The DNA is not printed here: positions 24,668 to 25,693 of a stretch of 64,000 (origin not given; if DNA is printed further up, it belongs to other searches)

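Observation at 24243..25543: DUF99 protein translationally coupled to a small KxDG adenylyltransferase (RNA-ligase-like): possible nucleic-acid repair/processing pair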

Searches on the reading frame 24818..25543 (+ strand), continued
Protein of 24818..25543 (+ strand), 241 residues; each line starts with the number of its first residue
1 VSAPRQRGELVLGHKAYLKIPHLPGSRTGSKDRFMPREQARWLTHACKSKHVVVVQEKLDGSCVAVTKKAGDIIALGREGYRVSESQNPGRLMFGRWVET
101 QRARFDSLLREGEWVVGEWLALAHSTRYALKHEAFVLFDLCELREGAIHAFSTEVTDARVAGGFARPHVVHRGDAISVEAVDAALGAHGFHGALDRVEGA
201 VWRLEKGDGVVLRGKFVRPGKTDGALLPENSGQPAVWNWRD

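Call 49: predict_structure(alignment_id=A1)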
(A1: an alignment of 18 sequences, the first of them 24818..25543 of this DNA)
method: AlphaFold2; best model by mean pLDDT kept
length: 241 residues; sequences in the alignment: 18
mean_pLDDT: 92.6   pTM: 0.89
mean pLDDT of the five models: 92.6, 89.9, 87.4, 87.3, 87.2
residues with pLDDT >= 90: 201; 70-90: 31; 50-70: 5; < 50: 4
segments of 3 or more residues with pLDDT < 50: 1-4
pLDDT, mean of each block of 10 residues (from residue 1): 58 92 83 90 92 97 97 96 93 97 98 98 93 96 96 97 95 97 92 92 98 94 89 93 77
secondary structure, 60 per line:
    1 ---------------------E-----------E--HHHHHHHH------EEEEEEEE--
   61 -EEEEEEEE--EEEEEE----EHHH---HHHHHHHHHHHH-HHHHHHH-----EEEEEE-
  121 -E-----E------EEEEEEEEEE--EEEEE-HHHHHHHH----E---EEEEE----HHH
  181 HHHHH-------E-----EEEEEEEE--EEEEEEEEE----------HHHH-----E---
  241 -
elements in order: H37-44 E51-58 E62-69 E72-77 H89-100 H102-108 E114-119 E135-144 E147-151 H153-160 E169-173 H178-185 E199-206 E209-217 H228-231

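Call 53: fold_search(model_id=the predicted structure, library=pdb)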
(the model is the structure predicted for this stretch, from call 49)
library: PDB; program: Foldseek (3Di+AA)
matches with E <= 10: 436; with E <= 0.001: 40
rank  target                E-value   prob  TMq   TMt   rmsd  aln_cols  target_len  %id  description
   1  6n67                  2.0e-05  1.00  0.51  0.34   4.8       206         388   15  Crystal structure of the ligase domain of fungal tRNA ligase Trl1 (released 2019-07-03)
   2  8uce_A                2.6e-05  1.00  0.51  0.34   5.1       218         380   17  Thermophilic RNA Ligase from Palaeococcus pacificus + AMP (released 2024-02-21)
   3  5cou                  3.0e-05  1.00  0.49  0.37   4.2       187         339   16  Structure and mechanism of a eukaryal nick-sealing RNA ligase K170M+ATP (released 2015-10-28)
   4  6vt4                  3.6e-05  1.00  0.48  0.36   4.5       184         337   18  Naegleria gruberi RNA ligase R149A mutant apo (released 2020-04-08)
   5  1xdn                  3.6e-05  1.00  0.47  0.43  12.5       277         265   13  High resolution crystal structure of an editosome enzyme from trypanosoma brucei: RNA editing ligase 1 (released 2004-12-07)
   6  8uch                  4.0e-05  1.00  0.50  0.33   6.1       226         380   17  Thermophilic RNA Ligase from Palaeococcus pacificus K92A + ATP (released 2024-02-21)
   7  2c5u_A                4.0e-05  1.00  0.44  0.30   5.1       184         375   17  T4 RNA Ligase (Rnl1) Crystal Structure (released 2005-11-04)
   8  9qw7_A                4.8e-05  1.00  0.50  0.35   5.4       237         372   16  The crystal structure of the adenyly transferase domain of Candida glabrata tRNA ligase (released 2025-09-17)
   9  5cot                  5.1e-05  1.00  0.49  0.36   4.4       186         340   16  Structure and mechanism of a eukaryal nick-sealing RNA ligase (released 2015-10-28)
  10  9do4                  5.1e-05  1.00  0.45  0.32   6.8       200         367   17  Structure of T4 RNA Ligase 1 bound to ATP and Mg (released 2024-10-02)
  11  6n0v_A                5.7e-05  1.00  0.54  0.36   5.2       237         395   17  tRNA ligase (released 2019-01-09)
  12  2vug_A                6.1e-05  1.00  0.53  0.36   4.6       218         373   16  The structure of an archaeal homodimeric RNA ligase (released 2008-06-03)
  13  6n0t                  6.1e-05  1.00  0.53  0.36   5.8       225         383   15  tRNA ligase (released 2019-01-09)
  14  3qwu_B                6.8e-05  1.00  0.47  0.33   6.2       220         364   15  Putative ATP-dependent DNA ligase from Aquifex aeolicus. (released 2011-03-16)
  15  8ucg_A                6.8e-05  1.00  0.50  0.34   5.7       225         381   16  Thermophilic RNA Ligase from Palaeococcus pacificus K92A (released 2024-02-21)
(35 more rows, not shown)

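Call 54: find_related_loci(query=A1, collection=viral_contigs, flank=5000)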
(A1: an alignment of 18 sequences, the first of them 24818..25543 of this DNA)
Query A1 (241 aa) in viral_contigs; peptide patterns used: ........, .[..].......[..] (x = any residue, [..] = any of these).
71 stretches matched a pattern; 62 encode a relative of the query (tblastn E <= 1e-3); 62 distinct loci.
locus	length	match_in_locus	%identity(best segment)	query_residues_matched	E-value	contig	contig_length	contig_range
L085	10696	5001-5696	47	5-239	1e-56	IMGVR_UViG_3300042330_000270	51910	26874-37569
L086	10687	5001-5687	45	12-239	1e-55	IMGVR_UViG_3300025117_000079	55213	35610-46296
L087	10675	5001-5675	47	12-238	2e-55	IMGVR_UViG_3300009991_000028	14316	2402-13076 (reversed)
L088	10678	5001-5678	47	12-240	2e-54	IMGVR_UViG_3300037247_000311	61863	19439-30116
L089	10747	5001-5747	44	2-240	1e-53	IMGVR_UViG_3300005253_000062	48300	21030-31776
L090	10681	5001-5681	45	12-239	1e-53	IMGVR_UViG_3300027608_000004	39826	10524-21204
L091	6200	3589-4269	45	12-239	5e-53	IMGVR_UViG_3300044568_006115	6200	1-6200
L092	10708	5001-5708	45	12-238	2e-53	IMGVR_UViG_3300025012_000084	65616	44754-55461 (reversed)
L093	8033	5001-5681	45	12-239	5e-53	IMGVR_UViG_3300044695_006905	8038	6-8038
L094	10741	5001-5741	43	1-239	2e-55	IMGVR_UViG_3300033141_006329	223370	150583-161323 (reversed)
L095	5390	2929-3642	44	1-239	8e-53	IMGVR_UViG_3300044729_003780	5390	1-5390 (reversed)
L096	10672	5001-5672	47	12-238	1e-52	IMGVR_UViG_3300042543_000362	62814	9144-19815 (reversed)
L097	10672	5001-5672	45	12-238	1e-52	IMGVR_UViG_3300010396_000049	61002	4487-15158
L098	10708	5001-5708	44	12-238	7e-52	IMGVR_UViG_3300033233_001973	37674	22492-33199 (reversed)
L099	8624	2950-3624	46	12-238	4e-51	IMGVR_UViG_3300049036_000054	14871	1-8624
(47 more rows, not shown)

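Call 69: search_protein_families(library=padloc, proteins=[L029:2463-3071:+, L029:3140-3892:+, L029:4004-4702:+, L029:4868-5407:+, L081:7949-8779:+], max_evalue=0.01)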
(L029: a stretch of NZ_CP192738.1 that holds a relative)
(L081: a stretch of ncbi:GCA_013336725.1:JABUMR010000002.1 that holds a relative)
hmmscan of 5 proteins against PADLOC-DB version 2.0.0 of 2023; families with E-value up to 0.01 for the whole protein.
L029:2463-3071:+ (203 aa): 2 families
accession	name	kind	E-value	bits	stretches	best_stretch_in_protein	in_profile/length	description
PDLC02277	AbiEi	-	5e-50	168.3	1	6-203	1-192/195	AbiEi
PDLC02279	AbiEi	-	3.7e-40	135.7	1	6-203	2-188/190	AbiEi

L029:3140-3892:+ (251 aa): 10 families
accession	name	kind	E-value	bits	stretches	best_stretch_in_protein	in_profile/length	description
PDLC02319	AbiEii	-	2.3e-54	182.7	1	5-234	5-223/241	AbiEii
PDLC02288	AbiEii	-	1e-28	98.1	1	3-246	36-271/294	AbiEii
PDLC02312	AbiEii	-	2e-23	80.9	1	3-248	35-280/299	AbiEii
PDLC02309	AbiEii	-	2.5e-18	64.4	1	3-237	78-304/410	AbiEii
PDLC02300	AbiEii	-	3e-18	64.2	1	10-237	31-245/259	AbiEii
PDLC02291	AbiEii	-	7.1e-18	63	1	3-199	42-223/310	AbiEii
PDLC02308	AbiEii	-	1.4e-11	42.6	1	1-215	12-232/279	AbiEii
PDLC02314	AbiEii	-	3.5e-06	24.5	1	7-195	40-224/290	AbiEii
PDLC02304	AbiEii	-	0.00026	19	1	27-243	51-252/260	AbiEii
PDLC02320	AbiEii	-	0.00056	17.9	1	110-229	1-122/147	AbiEii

L029:4004-4702:+ (233 aa): 0 families

L029:4868-5407:+ (180 aa): 0 families

L081:7949-8779:+ (276 aa): 16 families
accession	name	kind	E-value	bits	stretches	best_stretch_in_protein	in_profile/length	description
PDLC02319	AbiEii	-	1.6e-101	337.1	1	13-259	5-240/241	AbiEii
PDLC02288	AbiEii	-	6.6e-38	128.3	1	14-254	40-273/294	AbiEii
PDLC02312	AbiEii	-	4.6e-26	89.6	1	14-257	39-284/299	AbiEii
PDLC02291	AbiEii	-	8.2e-24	82.5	1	14-255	46-268/310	AbiEii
PDLC02300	AbiEii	-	3.7e-21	73.8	1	13-253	27-255/259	AbiEii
PDLC02309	AbiEii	-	1e-17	62.4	1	13-259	81-317/410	AbiEii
PDLC02314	AbiEii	-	3.2e-10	37.8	1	15-211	41-233/290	AbiEii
PDLC02326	AbiEii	-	4.1e-07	28.1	1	15-99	35-118/133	AbiEii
PDLC02310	AbiEii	-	1.2e-06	26.1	1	14-181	29-194/265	AbiEii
PDLC02304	AbiEii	-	1.5e-06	26.4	1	15-213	31-221/260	AbiEii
PDLC02320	AbiEii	-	2.4e-05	22.4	1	142-247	27-135/147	AbiEii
PDLC02329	AbiEii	-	0.00015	19.2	1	22-194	51-224/294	AbiEii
PDLC02294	AbiEii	-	0.0046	14.8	0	27-185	45-192/260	AbiEii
PDLC02301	AbiEii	-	0.0052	14.4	0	12-180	49-219/291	AbiEii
PDLC02295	AbiEii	-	0.0069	13.7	0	138-200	153-212/261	AbiEii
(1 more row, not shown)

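Call 70: search_protein_families(library=ncbifam, proteins=[L029:2463-3071:+, L029:3140-3892:+, L081:7949-8779:+], max_evalue=0.01)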
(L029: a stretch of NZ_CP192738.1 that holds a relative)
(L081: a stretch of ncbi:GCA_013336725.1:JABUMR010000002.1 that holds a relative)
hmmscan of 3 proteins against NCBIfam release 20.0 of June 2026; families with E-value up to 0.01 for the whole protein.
L029:2463-3071:+ (203 aa): 0 families

L029:3140-3892:+ (251 aa): 0 families

L081:7949-8779:+ (276 aa): 0 families

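Call 77: find_encoding_contigs(protein=P0012, flank=10000, max_places=2)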
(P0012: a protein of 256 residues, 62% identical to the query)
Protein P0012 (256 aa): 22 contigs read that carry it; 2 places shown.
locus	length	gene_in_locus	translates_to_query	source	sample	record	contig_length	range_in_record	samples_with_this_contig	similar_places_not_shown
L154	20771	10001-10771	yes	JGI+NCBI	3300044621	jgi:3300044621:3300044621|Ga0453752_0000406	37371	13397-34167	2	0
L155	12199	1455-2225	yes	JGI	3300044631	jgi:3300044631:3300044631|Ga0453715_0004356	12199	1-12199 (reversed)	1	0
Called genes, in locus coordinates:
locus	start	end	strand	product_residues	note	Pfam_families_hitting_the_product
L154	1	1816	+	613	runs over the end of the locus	PF00036:EF-hand_1 (faint), PF13499:EF-hand_7 (faint)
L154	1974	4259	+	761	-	PF05157:MshEN, PF00069:Pkinase, PF07714:PK_Tyr_Ser-Thr, PF14531:Kinase-like (weak)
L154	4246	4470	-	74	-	-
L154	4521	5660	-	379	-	PF18566:Ldi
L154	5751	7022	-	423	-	PF00155:Aminotran_1_2, PF00266:Aminotran_5 (weak), PF01041:DegT_DnrJ_EryC1, PF01053:Cys_Met_Meta_PP (weak)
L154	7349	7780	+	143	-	-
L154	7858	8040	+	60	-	-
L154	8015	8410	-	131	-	-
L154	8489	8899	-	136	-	PF01850:PIN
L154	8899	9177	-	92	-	PF02604:PhdYeFM_antitox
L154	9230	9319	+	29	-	-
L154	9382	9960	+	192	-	PF01949:Endo_dU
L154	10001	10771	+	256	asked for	PF09414:RNA_ligase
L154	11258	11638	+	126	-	PF00903:Glyoxalase, PF13669:Glyoxalase_4, PF22677:Ble-like_N (weak), PF18029:Glyoxalase_6 (weak), PF21701:GLOD4_C (weak)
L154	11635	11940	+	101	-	-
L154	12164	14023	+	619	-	-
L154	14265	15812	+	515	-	-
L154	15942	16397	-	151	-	PF02566:OsmC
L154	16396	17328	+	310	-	PF14078:DUF4259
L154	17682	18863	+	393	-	PF01725:Ham1p_like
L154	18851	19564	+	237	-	PF08843:AbiEii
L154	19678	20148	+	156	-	PF00072:Response_reg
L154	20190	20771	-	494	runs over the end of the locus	-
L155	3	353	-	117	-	?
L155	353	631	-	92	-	PF02604:PhdYeFM_antitox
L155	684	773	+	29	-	-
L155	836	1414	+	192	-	PF01949:Endo_dU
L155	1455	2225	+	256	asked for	PF09414:RNA_ligase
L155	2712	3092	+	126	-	PF00903:Glyoxalase, PF13669:Glyoxalase_4, PF22677:Ble-like_N (weak), PF18029:Glyoxalase_6 (weak), PF21701:GLOD4_C (weak)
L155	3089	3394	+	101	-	-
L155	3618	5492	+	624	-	-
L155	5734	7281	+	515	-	-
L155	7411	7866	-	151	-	PF02566:OsmC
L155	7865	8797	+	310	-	PF14078:DUF4259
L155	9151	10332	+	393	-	PF01725:Ham1p_like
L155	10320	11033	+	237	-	PF08843:AbiEii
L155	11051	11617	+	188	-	PF00072:Response_reg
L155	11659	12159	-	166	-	-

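Call 79: search_protein_families(library=pfam, proteins=[L061:3405-3974:+, L061:4727-5656:+, L061:2387-3430:+, L055:3407-3934:+, L055:3213-3494:+, L072:1019-3823:+, L072:5581-7176:+, L065:3282-3974:+, L051:3363-4061:+, L051:4711-5463:+], max_evalue=0.001)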
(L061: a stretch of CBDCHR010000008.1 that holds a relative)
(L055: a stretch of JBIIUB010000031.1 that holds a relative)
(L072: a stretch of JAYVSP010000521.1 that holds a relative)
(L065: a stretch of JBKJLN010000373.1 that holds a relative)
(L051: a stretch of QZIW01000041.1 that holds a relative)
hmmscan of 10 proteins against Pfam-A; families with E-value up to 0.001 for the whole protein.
L061:3405-3974:+ (190 aa): 1 family
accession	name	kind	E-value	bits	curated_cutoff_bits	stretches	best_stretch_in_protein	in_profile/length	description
PF01661.27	Macro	-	1e-45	154.9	22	1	37-149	1-118/118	Macro domain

L061:4727-5656:+ (310 aa): 4 families
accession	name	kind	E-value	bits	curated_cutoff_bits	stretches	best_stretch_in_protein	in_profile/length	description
PF13793.12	Pribosyltran_N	-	1.7e-16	60.5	25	1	11-121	3-115/117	N-terminal domain of ribose phosphate pyrophosphokinase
PF14572.12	Pribosyl_synth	-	4.5e-12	46.7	27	1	213-286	76-148/184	Phosphoribosyl synthetase-associated domain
PF00156.33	Pribosyltran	-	5.7e-10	39.2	26.3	1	156-257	15-124/158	Phosphoribosyl transferase domain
PF14681.12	UPRTase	-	0.00025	21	27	0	208-255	108-157/206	Uracil phosphoribosyltransferase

L061:2387-3430:+ (348 aa): 3 families
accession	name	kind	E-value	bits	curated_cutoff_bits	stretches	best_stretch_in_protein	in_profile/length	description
PF06250.17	YhcG_C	-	1.3e-58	197.8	32.5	1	185-338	2-155/157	YhcG PDDEXK nuclease domain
PF17761.7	DUF1016_N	-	1.7e-41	142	32.8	1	27-160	2-137/137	DUF1016 N-terminal domain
PF01939.22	NucS_C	-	2.8e-05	24.5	24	1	205-288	1-75/124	Endonuclease NucS C-terminal domain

L055:3407-3934:+ (176 aa): 1 family
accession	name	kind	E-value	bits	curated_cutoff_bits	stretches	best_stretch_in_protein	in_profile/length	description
PF01850.27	PIN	-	1.4e-08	35.8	23.6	1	33-165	2-119/120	PIN domain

L055:3213-3494:+ (94 aa): 1 family
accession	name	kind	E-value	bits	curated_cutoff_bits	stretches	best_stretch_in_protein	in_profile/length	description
PF02604.26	PhdYeFM_antitox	-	5.3e-11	42.6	29.8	1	16-58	1-44/74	Antitoxin Phd_YefM, type II toxin-antitoxin system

L072:1019-3823:+ (935 aa): 5 families
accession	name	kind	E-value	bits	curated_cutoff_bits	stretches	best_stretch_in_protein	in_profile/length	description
PF07583.16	PSCyt2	-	7.4e-79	265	29.8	1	165-370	1-208/209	Protein of unknown function (DUF1549)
PF07587.16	PSD1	-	1.1e-78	264.5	28.5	1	667-904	1-243/244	Protein of unknown function (DUF1553)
PF07635.16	PSCyt1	-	3.8e-15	56.7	22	1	42-98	1-58/59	Planctomycete cytochrome C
PF13442.11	Cytochrome_CBB3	-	7.3e-06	26.7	27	1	38-113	10-68/68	Cytochrome C oxidase, cbb3-type, subunit III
PF00034.26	Cytochrom_C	-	0.00031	22.4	21.3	0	40-113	10-86/90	Cytochrome c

L072:5581-7176:+ (532 aa): 1 family
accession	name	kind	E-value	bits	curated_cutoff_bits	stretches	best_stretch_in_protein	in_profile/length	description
PF01053.26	Cys_Met_Meta_PP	-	3.3e-34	118.5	27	1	195-530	54-380/381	Cys/Met metabolism PLP-dependent enzyme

L065:3282-3974:+ (231 aa): 0 families

L051:3363-4061:+ (233 aa): 1 family
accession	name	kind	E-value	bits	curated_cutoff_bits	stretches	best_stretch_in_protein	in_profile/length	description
PF03838.20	RecU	-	2.8e-08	34.4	25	1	103-175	52-122/162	Recombination protein U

L051:4711-5463:+ (251 aa): 3 families
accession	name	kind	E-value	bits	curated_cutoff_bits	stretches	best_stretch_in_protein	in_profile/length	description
PF13456.12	RVT_3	-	3.8e-18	66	21.6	1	38-164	2-123/123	Reverse transcriptase-like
PF00075.30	RNase_H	-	5.3e-10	40.1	25.8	1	34-116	4-75/141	RNase H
PF04434.22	SWIM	-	3.4e-06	26.9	19.6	1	205-235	1-33/38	SWIM zinc finger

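Call 95: search_protein_families(library=phrogs, proteins=[window:24818-25543:+], max_evalue=0.001)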
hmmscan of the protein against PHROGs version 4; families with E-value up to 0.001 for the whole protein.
window:24818-25543:+ (241 aa): 1 family
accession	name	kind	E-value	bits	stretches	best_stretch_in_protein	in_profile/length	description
phrog_38169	-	unknown function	4.5e-23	82.6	1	12-224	65-279/305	-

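Call 96: search_dna_similar(query=window:24818-25543:+, collection=phages, mode=protein, max_rows=25, max_evalue=0.00001)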
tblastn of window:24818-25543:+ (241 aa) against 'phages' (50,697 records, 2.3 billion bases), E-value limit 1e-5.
Records with a match: 7; places in all: 7; records where one place covers at least 80% of the query: 7.
Best place of each record, by identity: <60% 7.
By first word of the organism name: Flavobacterium 7.
By host as written in the record: Flavobacterium psychrophilum A2 2; Flavobacterium psychrophilum strain MH1 2; Flavobacterium psychrophilum FPS-D15 1; Flavobacterium psychrophilum FPS-D10 1; Flavobacterium psychrophilum strain FPS-D14 1.
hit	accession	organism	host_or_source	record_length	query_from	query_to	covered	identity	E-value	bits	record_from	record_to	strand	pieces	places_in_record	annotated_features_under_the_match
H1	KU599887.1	Flavobacterium phage 2A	Flavobacterium psychrophilum A2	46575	12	238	94%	31.5%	3e-20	95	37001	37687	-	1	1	hypothetical protein (x2)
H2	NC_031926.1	Flavobacterium phage 2A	Flavobacterium psychrophilum A2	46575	12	238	94%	31.5%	3e-20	95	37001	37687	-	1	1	hypothetical protein (x2)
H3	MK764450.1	Flavobacterium phage FPSV-D35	Flavobacterium psychrophilum FPS-D15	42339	12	238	94%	31.5%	3e-20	95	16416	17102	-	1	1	hypothetical protein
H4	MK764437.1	Flavobacterium phage FPSV-D15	Flavobacterium psychrophilum FPS-D10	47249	12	238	94%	31.5%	3e-20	95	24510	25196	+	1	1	hypothetical protein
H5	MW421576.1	Flavobacterium phage FPSV-D17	Flavobacterium psychrophilum strain ...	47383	12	238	94%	31.5%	3e-20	95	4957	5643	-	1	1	record has no annotation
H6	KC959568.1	Flavobacterium phage 6H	Flavobacterium psychrophilum strain MH1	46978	12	227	90%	32.4%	9e-19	91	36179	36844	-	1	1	hypothetical protein (x2)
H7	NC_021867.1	Flavobacterium phage 6H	Flavobacterium psychrophilum strain MH1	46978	12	227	90%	32.4%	9e-19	91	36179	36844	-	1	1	hypothetical protein (x2)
